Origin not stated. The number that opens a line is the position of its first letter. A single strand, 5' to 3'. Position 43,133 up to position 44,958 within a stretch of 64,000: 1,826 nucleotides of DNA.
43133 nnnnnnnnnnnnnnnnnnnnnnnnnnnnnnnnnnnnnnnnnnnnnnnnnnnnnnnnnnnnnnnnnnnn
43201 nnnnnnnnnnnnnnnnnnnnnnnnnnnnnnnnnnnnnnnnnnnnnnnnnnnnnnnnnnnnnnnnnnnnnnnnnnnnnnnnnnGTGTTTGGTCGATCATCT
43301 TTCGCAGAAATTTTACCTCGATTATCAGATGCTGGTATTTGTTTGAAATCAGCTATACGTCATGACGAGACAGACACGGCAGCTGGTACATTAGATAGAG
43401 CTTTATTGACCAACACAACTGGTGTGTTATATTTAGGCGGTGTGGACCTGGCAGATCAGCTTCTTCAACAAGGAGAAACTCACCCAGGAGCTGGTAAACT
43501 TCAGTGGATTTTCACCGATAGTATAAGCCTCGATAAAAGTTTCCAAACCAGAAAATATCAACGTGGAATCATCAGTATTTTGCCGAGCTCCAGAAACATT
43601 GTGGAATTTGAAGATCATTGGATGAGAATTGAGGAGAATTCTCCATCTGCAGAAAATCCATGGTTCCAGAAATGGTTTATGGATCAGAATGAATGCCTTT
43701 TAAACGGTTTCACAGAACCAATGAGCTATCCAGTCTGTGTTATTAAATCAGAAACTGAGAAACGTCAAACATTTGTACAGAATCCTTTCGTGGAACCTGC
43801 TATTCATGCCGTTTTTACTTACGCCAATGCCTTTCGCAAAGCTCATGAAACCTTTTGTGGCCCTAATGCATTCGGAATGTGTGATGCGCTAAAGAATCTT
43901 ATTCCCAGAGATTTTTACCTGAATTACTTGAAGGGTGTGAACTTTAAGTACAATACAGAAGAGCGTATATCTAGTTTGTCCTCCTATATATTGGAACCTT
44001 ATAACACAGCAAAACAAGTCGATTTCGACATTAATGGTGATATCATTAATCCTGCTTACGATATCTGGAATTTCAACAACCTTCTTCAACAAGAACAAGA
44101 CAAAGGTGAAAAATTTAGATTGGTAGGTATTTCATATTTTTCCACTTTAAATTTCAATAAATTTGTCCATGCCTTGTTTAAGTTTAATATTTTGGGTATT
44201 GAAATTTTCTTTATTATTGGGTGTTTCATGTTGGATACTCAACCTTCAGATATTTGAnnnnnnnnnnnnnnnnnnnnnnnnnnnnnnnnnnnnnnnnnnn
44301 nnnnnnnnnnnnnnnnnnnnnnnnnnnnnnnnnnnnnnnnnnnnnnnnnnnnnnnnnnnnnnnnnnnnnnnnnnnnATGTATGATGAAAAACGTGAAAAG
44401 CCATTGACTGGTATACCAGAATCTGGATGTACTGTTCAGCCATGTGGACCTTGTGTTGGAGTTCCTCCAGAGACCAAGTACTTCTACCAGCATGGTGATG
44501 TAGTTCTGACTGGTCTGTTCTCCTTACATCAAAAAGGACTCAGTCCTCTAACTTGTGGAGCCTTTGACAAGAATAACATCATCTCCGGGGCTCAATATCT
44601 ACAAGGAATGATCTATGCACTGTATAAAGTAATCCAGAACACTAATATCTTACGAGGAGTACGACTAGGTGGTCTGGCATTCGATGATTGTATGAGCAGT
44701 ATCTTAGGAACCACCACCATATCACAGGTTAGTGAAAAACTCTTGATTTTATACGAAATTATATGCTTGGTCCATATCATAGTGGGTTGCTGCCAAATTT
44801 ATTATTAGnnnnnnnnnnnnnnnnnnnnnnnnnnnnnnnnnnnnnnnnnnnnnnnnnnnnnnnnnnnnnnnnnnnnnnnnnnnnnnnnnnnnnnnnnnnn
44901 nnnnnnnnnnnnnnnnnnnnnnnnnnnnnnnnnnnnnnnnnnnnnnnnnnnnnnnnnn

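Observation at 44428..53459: Cys-rich domain replaced by minimal C-x(3-5)-C-x2-C linkers between VFT modules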

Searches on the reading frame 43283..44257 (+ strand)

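Call 6: search_protein_families(library=pfam, proteins=[window:43283-44257:+], max_evalue=0.01)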
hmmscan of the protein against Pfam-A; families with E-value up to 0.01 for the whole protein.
window:43283-44257:+ (324 aa): 1 family
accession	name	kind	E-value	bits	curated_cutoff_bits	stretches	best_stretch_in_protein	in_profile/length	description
PF01094.35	ANF_receptor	-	3.7e-12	46.4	25.4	1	4-265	133-351/353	Receptor family ligand binding region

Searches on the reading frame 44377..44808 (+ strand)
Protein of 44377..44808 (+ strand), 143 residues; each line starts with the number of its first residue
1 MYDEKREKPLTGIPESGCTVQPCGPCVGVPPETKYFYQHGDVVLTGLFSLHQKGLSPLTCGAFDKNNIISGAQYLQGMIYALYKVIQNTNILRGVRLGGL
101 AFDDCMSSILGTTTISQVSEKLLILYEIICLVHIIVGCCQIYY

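Call 6: search_protein_families(library=pfam, proteins=[window:44377-44808:+], max_evalue=0.01)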
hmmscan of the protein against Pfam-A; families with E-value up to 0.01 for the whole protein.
window:44377-44808:+ (143 aa): 0 families
